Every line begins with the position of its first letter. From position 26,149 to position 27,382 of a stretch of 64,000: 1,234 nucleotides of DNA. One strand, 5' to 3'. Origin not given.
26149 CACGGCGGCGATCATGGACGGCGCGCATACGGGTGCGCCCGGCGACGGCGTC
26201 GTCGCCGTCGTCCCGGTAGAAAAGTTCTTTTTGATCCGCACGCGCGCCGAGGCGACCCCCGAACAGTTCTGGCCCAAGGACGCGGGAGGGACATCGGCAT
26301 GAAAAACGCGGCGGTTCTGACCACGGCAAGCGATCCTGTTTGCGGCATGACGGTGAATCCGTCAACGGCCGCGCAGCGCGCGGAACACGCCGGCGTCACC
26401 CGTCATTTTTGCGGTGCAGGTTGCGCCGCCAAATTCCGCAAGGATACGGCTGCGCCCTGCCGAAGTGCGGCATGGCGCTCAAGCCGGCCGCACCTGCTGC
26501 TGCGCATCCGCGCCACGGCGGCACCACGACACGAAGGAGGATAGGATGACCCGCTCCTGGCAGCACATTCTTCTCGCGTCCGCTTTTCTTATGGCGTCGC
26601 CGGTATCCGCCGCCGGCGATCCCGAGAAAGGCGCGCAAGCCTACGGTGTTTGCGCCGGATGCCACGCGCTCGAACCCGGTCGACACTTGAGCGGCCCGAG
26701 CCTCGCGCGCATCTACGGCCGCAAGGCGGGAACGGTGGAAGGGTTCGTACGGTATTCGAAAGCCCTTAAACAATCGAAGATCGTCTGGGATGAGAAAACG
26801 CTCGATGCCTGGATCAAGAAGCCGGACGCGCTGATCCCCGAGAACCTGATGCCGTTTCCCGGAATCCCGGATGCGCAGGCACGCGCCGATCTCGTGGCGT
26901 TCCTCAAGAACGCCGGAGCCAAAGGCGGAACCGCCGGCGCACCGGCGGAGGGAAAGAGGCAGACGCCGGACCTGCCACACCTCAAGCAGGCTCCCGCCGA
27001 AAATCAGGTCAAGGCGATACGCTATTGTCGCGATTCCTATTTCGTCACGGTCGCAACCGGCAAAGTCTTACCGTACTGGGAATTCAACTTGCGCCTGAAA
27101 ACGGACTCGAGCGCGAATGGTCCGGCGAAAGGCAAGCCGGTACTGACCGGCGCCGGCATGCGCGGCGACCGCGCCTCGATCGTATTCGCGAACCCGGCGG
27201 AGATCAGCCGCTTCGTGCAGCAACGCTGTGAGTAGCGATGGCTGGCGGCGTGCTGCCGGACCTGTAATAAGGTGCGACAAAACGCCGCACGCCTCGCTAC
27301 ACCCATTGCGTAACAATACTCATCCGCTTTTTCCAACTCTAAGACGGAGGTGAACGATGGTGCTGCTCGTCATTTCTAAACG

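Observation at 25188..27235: Uncharacterised ~75-aa two-cysteine domain shared by a Met-rich secreted protein and a cytochrome c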

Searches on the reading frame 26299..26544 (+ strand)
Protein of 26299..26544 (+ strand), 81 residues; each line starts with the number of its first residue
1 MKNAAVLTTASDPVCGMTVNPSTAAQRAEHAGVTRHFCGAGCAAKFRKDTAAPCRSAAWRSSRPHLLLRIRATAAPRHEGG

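Call 21: search_protein_families(library=pfam, proteins=[window:26299-26544:+], max_evalue=0.01)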
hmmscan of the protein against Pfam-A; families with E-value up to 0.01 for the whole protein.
window:26299-26544:+ (81 aa): 2 families
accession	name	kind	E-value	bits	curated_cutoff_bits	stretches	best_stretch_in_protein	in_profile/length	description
PF04945.19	YHS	-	4.2e-07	30.3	30.3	1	11-49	2-39/47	YHS domain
PF11809.13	DUF3330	-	0.0019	18.7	25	1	3-49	4-49/69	Domain of unknown function (DUF3330)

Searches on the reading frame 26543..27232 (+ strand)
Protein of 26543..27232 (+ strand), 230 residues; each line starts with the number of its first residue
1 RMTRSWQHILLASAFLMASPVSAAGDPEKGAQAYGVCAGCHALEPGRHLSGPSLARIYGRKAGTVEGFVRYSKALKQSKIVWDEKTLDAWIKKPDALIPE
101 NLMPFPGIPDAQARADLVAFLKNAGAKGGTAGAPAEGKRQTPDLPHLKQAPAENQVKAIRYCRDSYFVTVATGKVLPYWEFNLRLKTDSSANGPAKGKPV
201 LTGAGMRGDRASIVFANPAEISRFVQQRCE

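Call 5: search_protein_families(library=pfam, proteins=[window:26543-27232:+], max_evalue=10)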
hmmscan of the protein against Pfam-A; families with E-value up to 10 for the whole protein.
window:26543-27232:+ (230 aa): 2 families
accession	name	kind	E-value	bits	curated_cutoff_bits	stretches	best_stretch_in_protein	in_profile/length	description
PF00034.26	Cytochrom_C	-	1.1e-06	30.3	21.3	1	28-123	2-88/90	Cytochrome c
PF13442.11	Cytochrome_CBB3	-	0.46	11.3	27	1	32-58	8-31/68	Cytochrome C oxidase, cbb3-type, subunit III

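Call 6: search_protein_families(library=ncbifam, proteins=[window:26543-27232:+], max_evalue=10)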
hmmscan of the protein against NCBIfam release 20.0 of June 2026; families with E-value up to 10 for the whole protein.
window:26543-27232:+ (230 aa): 3 families
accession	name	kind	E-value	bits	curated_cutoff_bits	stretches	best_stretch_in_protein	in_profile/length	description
NF043008.1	Cyt550_Brdyrhiz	equivalog_domain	2.7e-18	66.4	240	1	11-123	12-123/131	cytochrome c-550 CycA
TIGR02603.1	CxxCH_TIGR02603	domain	0.018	15.1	68.15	1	25-61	1-38/134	putative heme-binding domain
TIGR04485.1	thiosulf_SoxX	equivalog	0.092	13.5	61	1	34-122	2-76/78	sulfur oxidation c-type cytochrome SoxX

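Call 8: search_solved_structures(query=window:26543-27232:+, max_evalue=1)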
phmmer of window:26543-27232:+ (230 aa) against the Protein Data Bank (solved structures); distinct sequences matched with E-value up to 1: 106 (the best 60 are shown).
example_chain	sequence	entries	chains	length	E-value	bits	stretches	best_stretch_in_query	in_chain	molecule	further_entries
5dfs_A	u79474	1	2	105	8e-19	71.2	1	25-124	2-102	Cytochrome c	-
1ccr_A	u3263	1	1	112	1.6e-18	70.2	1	23-124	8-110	CYTOCHROME C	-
1co6_A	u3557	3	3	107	1.8e-18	70.1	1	26-129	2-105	PROTEIN (CYTOCHROME C2) | CYTOCHROME C2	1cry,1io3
3zoo_A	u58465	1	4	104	4.3e-18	68.8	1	25-124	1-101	CYTOCHROME C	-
5c0z_A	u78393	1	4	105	7.6e-18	68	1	25-124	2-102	Cytochrome c, somatic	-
5c9m_A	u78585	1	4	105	7.6e-18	68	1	25-124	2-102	Cytochrome c, somatic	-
9msz_A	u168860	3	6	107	8.6e-18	67.8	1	24-124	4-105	Cytochrome c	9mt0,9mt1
6n1o_A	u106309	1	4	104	9.5e-18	67.7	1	25-124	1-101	Cytochrome c, somatic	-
1crc_A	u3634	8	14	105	9.9e-18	67.6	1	25-124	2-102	CYTOCHROME C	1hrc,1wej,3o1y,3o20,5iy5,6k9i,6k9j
1j3s_A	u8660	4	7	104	1e-17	67.6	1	25-124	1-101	Cytochrome c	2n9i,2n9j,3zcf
3jbt_B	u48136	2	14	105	1e-17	67.6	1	25-124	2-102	Cytochrome c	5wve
5ty3_A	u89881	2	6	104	1.4e-17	67.1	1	25-124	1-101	Cytochrome c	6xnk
1akk_A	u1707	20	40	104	1.6e-17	67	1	25-124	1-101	CYTOCHROME C | Zinc-substituted cytochrome c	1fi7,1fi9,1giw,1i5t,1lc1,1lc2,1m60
5df5_A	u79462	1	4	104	1.6e-17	67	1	25-124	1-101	Cytochrome c, somatic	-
1cyc_A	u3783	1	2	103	2.1e-17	66.6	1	25-124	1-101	FERROCYTOCHROME C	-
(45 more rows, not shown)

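Call 32: search_dna_similar(query=window:26543-27232:+, collection=plasmids, mode=protein, max_rows=25)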
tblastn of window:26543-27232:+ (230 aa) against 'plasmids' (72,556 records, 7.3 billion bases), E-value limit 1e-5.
Records with a match: 468; places in all: 552; records where one place covers at least 80% of the query: 22.
Best place of each record, by identity: 60-80% 1; <60% 467.
By first word of the organism name: Sinorhizobium 147; Pseudosulfitobacter 40; Rhizobium 33; Azospirillum 30; Mesorhizobium 15; Sulfitobacter 12; Roseibium 11; Sphingobium 9; Novosphingobium 9; Cupriavidus 7; and 61 more.
By predicted mobility (MOB-suite, as given by PLSDB): non-mobilizable 260; conjugative 123; mobilizable 85.
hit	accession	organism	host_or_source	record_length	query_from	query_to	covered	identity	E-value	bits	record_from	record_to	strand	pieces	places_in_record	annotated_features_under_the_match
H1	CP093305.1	Ralstonia insidiosa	-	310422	9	229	96%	53.8%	4e-70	239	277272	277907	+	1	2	c-type cytochrome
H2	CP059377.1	Ralstonia solanacearum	cell clture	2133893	23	229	90%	56.5%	8e-70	238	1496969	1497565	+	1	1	c-type cytochrome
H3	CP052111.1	Ralstonia solanacearum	tomato,cell culture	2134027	23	229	90%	56.5%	8e-70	238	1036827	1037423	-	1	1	c-type cytochrome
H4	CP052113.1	Ralstonia solanacearum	tomato,cell culture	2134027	23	229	90%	56.5%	8e-70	238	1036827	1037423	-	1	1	c-type cytochrome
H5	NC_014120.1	Paraburkholderia atlantica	-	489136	9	229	96%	52.7%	1e-67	232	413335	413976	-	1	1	cytochrome c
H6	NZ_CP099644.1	Paraburkholderia fungorum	Arabidopsis thaliana,pure culture,leaf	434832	7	229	97%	52.0%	2e-69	237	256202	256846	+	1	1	c-type cytochrome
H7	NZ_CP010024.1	Paraburkholderia fungorum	Microbial isolate culture,White-rot ...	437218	7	229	97%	52.0%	2e-69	237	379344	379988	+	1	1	c-type cytochrome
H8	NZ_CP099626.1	Paraburkholderia fungorum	Arabidopsis thaliana,pure culture,leaf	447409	7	229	97%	52.0%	2e-69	237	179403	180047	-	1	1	c-type cytochrome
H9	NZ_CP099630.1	Paraburkholderia fungorum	Arabidopsis thaliana,pure culture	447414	7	229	97%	52.0%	2e-69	237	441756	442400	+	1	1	c-type cytochrome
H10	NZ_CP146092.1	Ralstonia sp. RRA.1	-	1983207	9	229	96%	52.5%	2e-68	234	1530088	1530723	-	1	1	none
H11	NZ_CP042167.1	Burkholderia contaminans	soil,soil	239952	15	229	93%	52.1%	1e-66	229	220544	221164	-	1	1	c-type cytochrome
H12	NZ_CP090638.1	Burkholderia contaminans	pharmaceutical solution,pharmaceutical ...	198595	15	229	93%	52.1%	3e-66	228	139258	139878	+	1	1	c-type cytochrome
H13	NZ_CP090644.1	Burkholderia contaminans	sheep,milk,milk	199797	15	229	93%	52.1%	3e-66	228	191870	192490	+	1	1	c-type cytochrome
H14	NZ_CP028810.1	Burkholderia contaminans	genomic DNA,the respiratory tract of a ...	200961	15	229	93%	52.1%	3e-66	228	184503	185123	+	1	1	c-type cytochrome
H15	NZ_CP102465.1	Burkholderia contaminans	Homo sapiens,pure culture,sputum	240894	15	229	93%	52.1%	3e-66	228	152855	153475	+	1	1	c-type cytochrome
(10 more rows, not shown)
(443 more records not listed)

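Call 35: get_annotated_region(hit=H1, flank=8000)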
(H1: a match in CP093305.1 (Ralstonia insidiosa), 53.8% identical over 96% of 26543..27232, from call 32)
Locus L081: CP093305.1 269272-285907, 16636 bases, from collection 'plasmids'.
description: Ralstonia insidiosa strain 15-1563-3 plasmid pB1901, complete sequence
organism: Ralstonia insidiosa (NCBI taxid 190721)
taxonomy: Bacteria; Pseudomonadota; Betaproteobacteria; Burkholderiales; Burkholderiaceae; Ralstonia; Ralstonia insidiosa
host: -; source: -; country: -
typing (MOB-suite, as given by PLSDB): conjugative; replicon rep_cluster_371; relaxase MOBP; mating-pair formation MPF_F
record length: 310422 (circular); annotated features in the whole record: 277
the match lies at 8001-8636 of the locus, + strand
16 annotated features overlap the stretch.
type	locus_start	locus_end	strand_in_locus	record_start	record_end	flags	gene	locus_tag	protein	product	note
CDS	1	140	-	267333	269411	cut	-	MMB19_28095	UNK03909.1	copper-translocating P-type ATPase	-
CDS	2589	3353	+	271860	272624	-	-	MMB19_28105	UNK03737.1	copper resistance protein B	-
CDS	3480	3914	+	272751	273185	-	-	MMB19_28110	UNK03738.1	CzcE family metal-binding protein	-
CDS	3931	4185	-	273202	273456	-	-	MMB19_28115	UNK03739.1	nicotinamide mononucleotide transporter family protein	-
CDS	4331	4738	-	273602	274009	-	-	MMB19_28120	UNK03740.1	hypothetical protein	-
CDS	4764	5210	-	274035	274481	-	-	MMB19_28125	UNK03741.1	GtrA family protein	-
CDS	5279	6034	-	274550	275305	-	-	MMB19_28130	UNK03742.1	class I SAM-dependent methyltransferase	-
CDS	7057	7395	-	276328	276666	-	-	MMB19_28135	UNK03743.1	hypothetical protein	-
CDS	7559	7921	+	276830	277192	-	-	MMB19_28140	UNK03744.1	hypothetical protein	-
CDS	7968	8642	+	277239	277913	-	-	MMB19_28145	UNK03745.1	c-type cytochrome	-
CDS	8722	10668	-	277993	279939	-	dsbD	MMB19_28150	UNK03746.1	protein-disulfide reductase DsbD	-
CDS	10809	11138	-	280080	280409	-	-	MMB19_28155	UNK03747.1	P-II family nitrogen regulator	-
CDS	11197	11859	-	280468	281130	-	-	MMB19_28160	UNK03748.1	isoprenylcysteine carboxylmethyltransferase family protein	-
CDS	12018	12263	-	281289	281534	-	-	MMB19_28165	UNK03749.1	DUF2933 domain-containing protein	-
CDS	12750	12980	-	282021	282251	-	-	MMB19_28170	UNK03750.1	hypothetical protein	-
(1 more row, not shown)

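Call 56: find_homologous_proteins(query=window:26543-27232:+, max_evalue=1e-20)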
Query window:26543-27232:+ (230 aa): 2509 proteins with E <= 1e-20 among 3662 candidates; the best 120 are listed.
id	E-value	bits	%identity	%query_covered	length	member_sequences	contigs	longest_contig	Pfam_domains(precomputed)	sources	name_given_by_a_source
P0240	2.8e-151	519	100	100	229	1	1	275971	PF00034.27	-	-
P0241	2.5e-122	425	81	100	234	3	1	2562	PF00034.27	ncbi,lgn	-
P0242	8.5e-120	416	82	99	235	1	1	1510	-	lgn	-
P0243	3.8e-110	385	73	100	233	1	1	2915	-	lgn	-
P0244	1.7e-108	379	76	99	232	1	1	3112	-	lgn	-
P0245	2.6e-105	369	74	93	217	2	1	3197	PF00034.27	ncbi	ncbi:MAG: c-type cytochrome, partial [Sulfurifustis sp.]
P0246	3.0e-104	365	69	100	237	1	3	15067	PF00034.27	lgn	-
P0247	1.2e-102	360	73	94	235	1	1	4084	PF00034.27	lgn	-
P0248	2.2e-102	359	68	100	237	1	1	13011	PF00034.27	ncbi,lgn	-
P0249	2.5e-102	359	72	94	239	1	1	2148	PF00034.27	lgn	-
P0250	8.2e-97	341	72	87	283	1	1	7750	-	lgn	-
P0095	2.7e-94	333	49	95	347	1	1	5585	PF00034.27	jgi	-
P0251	5.3e-93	329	67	95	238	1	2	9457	PF00034.27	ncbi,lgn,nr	ncbi:MAG TPA: cytochrome c family protein [Xanthobacteraceae bacterium]|nr:cytochrome c family prote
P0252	2.8e-92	326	66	91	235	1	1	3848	PF00034.27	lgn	-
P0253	4.4e-88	313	62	91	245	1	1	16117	PF00034.27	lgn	-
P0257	4.6e-85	303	64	93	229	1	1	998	PF00034.27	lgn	-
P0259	4.7e-83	296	60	97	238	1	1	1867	PF00034.27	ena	-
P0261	7.6e-83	295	61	88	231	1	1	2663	PF00034.27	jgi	jgi:cytochrome c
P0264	1.9e-80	288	56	97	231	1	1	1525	PF00034.27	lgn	-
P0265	2.2e-80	287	63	92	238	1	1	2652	PF00034.27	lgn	-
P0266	3.4e-80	287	59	97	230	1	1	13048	PF00034.27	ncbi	-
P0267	1.1e-79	285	56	97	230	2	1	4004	PF00034.27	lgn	-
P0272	1.7e-78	281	56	100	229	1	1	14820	PF00034.27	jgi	jgi:cytochrome c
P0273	2.4e-78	281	58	93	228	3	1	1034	PF00034.27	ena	-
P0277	3.6e-77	277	54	99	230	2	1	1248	PF00034.27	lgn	-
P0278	4.6e-77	277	57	90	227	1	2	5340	PF00034.27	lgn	-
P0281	6.6e-77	276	58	93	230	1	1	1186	PF00034.27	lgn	-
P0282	7.0e-77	276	57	96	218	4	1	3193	PF00034.27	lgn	-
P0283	1.2e-76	275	54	96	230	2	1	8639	PF00034.27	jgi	jgi:cytochrome c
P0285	1.3e-76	275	56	95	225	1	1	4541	PF00034.27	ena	-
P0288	2.5e-76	274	58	89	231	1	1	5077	PF00034.27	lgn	-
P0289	2.5e-76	274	56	97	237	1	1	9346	PF00034.27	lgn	-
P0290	2.7e-76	274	55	97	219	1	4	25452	PF00034.27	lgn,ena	-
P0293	4.0e-76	273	55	97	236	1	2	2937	PF00034.27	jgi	jgi:cytochrome c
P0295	8.7e-76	272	53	98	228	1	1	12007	PF00034.27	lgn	-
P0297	9.9e-76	272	57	96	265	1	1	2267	PF00034.27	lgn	-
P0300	1.1e-75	272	55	96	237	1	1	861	PF00034.27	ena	-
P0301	1.2e-75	272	56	95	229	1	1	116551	PF00034.27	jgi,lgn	jgi:cytochrome c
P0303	1.3e-75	272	58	100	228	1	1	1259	PF00034.27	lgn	-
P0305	1.5e-75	272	57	94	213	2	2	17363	PF00034.27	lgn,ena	-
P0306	1.6e-75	271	59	90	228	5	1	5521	PF00034.27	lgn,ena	-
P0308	3.5e-75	270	57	96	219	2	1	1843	PF00034.27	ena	-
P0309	3.9e-75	270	54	100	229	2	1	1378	PF00034.27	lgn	-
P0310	5.5e-75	270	55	96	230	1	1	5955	PF00034.27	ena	-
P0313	6.6e-75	269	53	100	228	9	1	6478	PF00034.27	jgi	jgi:cytochrome c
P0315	8.4e-75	269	55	99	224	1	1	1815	PF00034.27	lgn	-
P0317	1.1e-74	269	58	90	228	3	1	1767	PF00034.27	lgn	-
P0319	1.3e-74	269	55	100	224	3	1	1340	PF00034.27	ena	-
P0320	1.6e-74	268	56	100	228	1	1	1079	PF00034.27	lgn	-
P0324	3.4e-74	267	55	100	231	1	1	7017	PF00034.27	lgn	-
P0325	5.0e-74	267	53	97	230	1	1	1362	PF00034.27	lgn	-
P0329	6.9e-74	266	55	88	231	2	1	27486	PF00034.27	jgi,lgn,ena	-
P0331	8.0e-74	266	54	98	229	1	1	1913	PF00034.27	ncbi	-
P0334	1.1e-73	266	58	93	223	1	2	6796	PF00034.27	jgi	jgi:cytochrome c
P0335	1.1e-73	265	55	97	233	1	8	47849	PF00034.27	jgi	jgi:cytochrome c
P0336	1.3e-73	265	53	96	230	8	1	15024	PF00034.27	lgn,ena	-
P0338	1.4e-73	265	55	97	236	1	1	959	PF00034.27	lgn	-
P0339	1.5e-73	265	57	91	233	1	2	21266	PF00034.27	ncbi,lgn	-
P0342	1.6e-73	265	57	96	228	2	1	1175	PF00034.27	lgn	-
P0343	1.7e-73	265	58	91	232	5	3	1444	PF00034.27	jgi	jgi:cytochrome c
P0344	1.8e-73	265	57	89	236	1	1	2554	PF00034.27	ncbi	-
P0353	4.8e-73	263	52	97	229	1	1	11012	PF00034.27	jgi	jgi:cytochrome c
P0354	5.2e-73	263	54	96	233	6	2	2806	PF00034.27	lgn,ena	-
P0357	6.0e-73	263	56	88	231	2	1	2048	PF00034.27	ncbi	-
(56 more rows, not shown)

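Call 68: predict_structure(alignment_id=A3)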
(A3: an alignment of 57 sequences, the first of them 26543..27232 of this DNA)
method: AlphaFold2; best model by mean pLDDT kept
length: 230 residues; sequences in the alignment: 57
mean_pLDDT: 85.6   pTM: 0.67
mean pLDDT of the five models: 85.6, 85.4, 85.3, 84.4, 84.3
residues with pLDDT >= 90: 149; 70-90: 34; 50-70: 35; < 50: 12
segments of 3 or more residues with pLDDT < 50: 1-3, 132-135, 137-139
pLDDT, mean of each block of 10 residues (from residue 1): 53 61 86 89 89 94 93 94 97 95 89 96 73 48 81 96 95 92 93 96 67 96 94
secondary structure, 60 per line:
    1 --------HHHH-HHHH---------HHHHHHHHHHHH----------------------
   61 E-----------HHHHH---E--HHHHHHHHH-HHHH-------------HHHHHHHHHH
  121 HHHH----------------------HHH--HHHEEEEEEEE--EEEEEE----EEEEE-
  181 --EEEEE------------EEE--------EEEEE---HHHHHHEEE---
elements in order: H9-12 H14-17 H27-38 H73-77 H84-92 H94-97 H111-124 E155-162 E165-170 E175-179 E183-187 E200-202 E211-215 H219-224 E225-227
